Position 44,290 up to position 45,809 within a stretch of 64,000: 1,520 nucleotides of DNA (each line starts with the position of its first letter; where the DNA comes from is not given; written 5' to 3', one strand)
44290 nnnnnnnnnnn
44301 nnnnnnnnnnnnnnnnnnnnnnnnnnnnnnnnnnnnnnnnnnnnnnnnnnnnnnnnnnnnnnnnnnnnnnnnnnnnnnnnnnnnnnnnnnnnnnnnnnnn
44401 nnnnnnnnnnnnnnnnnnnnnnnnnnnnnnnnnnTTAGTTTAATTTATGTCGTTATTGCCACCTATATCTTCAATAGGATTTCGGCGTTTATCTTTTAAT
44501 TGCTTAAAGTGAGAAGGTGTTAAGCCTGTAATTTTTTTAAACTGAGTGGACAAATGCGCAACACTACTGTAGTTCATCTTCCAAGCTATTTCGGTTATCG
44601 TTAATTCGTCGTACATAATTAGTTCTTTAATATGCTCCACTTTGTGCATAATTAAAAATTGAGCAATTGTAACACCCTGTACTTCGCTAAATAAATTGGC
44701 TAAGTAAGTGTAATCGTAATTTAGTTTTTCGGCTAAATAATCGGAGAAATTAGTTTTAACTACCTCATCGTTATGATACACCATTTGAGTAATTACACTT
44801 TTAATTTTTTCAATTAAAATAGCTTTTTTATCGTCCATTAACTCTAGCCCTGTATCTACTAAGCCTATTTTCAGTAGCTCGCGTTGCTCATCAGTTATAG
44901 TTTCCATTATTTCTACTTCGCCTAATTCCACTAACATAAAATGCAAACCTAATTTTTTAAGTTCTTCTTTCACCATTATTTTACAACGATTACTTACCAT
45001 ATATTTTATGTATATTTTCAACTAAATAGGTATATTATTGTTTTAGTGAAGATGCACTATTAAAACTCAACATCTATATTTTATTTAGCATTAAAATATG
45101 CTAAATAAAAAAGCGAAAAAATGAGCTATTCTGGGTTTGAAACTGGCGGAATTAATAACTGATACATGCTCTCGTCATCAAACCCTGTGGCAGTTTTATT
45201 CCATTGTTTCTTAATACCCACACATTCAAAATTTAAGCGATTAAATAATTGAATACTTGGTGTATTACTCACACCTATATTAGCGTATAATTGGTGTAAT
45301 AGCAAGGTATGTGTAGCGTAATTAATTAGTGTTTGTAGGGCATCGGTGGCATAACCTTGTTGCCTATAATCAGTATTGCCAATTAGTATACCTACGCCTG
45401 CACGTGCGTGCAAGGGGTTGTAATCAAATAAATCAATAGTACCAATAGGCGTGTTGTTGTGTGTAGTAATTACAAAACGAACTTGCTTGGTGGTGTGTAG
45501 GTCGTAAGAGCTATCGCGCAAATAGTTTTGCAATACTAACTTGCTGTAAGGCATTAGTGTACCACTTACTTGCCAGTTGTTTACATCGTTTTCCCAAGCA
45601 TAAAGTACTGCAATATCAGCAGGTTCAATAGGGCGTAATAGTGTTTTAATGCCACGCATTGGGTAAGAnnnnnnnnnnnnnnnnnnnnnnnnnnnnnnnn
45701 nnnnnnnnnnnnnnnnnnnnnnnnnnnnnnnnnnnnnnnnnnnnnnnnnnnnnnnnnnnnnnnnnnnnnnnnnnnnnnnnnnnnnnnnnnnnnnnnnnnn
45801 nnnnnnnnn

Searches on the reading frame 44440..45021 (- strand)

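Call 37: search_protein_families(library=ncbifam, proteins=[window:44440-45021:-], max_evalue=0.01)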
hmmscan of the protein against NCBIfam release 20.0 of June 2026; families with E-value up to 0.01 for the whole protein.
window:44440-45021:- (193 aa): 19 families
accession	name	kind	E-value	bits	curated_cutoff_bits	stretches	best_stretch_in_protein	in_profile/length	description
NF047455.1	TF_Staph_AryK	equivalog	5.6e-14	51.3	850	1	94-179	177-262/759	transcriptional regulator AryK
NF007693.0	PRK10371.1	equivalog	1.2e-11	44.4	253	1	93-181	217-305/309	transcriptional regulator MelR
TIGR04094.1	adjacent_YSIRK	equivalog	1.7e-11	43.7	200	1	83-173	294-383/383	YSIRK-targeted surface antigen transcriptional regulator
NF007860.0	PRK10572.1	equivalog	5.3e-09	35.3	208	1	48-179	155-288/292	arabinose operon transcriptional regulator AraC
NF047788.1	TransRegPocR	equivalog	3.1e-08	33.3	500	1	94-178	209-293/296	transcriptional regulator PocR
NF006902.0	PRK09393.1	equivalog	6.9e-08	32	425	1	85-176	231-322/327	transcriptional regulator FtrA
NF007243.0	PRK09685.1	equivalog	1.1e-07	31.5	199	1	54-174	181-300/303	transcriptional regulator FeaR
NF010027.0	PRK13502.1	equivalog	8.2e-07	28.7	384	1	107-178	209-280/282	HTH-type transcriptional activator RhaR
NF010026.0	PRK13501.1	equivalog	2.7e-06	26.8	363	1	105-175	207-277/290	HTH-type transcriptional activator RhaR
NF010025.2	PRK13500.1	equivalog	8.8e-06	25.5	525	1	102-177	204-279/282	HTH-type transcriptional activator RhaR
NF033869.1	viru_reg_Rsp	equivalog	1.3e-05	23.8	400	1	76-178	149-251/701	AraC family transcriptional regulator Rsp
NF010028.0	PRK13503.1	equivalog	3.7e-05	23.3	288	1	93-177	190-274/278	HTH-type transcriptional activator RhaS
NF049932.1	TranspRegBtr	equivalog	5e-05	22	900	1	102-181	192-268/531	bacillibactin transport transcriptional regulator Btr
NF007633.0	PRK10296.1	equivalog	5.4e-05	22.8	264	1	74-174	175-273/280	transcriptional regulator ChbR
TIGR02297.1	HpaA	equivalog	0.00011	21.6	274.65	1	97-174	209-286/287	4-hydroxyphenylacetate catabolism regulatory protein HpaA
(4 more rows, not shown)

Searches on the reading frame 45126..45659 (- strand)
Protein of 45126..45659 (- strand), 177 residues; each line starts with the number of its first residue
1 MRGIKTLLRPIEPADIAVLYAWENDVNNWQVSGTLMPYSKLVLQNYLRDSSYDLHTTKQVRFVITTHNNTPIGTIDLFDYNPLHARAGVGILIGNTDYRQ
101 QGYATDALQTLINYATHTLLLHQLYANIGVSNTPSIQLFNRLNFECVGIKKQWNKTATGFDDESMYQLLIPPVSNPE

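Call 38: search_protein_families(library=ncbifam, proteins=[window:45126-45659:-], max_evalue=0.01)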
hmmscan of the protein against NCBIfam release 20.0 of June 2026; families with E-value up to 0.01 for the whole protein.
window:45126-45659:- (177 aa): 10 families
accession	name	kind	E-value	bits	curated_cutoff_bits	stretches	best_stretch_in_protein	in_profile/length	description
NF011709.0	PRK15130.1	equivalog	2.7e-12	46.9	218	1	7-148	8-144/186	spermidine N1-acetyltransferase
TIGR03585.1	PseH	equivalog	3.9e-11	43.3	93.1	1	53-155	44-144/156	UDP-4-amino-4,6-dideoxy-N-acetyl-beta-L-altrosamine N-acetyltransferase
NF000225.3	AAC_6p_Strep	exception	2.2e-07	31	250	1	67-159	47-140/156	aminoglycoside 6'-N-acetyltransferase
NF007539.0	PRK10151.1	equivalog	8.4e-06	25.5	184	1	54-170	61-176/179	50S ribosomal protein L7/L12-serine acetyltransferase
NF007025.1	PRK09491.1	equivalog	1.7e-05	24.8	173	1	95-163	71-138/145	ribosomal protein S18-alanine N-acetyltransferase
NF040503.1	resist_ArsN1a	equivalog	2e-05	24.4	170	1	59-155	46-144/159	arsinothricin resistance N-acetyltransferase ArsN1 family A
TIGR01575.1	rimI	equivalog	2.7e-05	24.3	86.4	1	57-156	29-124/132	ribosomal protein S18-alanine N-acetyltransferase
NF008072.0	PRK10809.1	equivalog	0.00025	20.9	190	1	97-162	114-179/194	ribosomal protein S5-alanine N-acetyltransferase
NF007527.0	PRK10140.1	equivalog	0.0045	16.9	236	1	86-157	79-149/162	N-acetyltransferase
NF040504.1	resist_ArsN1b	equivalog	0.0054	16.6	210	1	97-152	87-141/159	arsinothricin resistance N-acetyltransferase ArsN1 family B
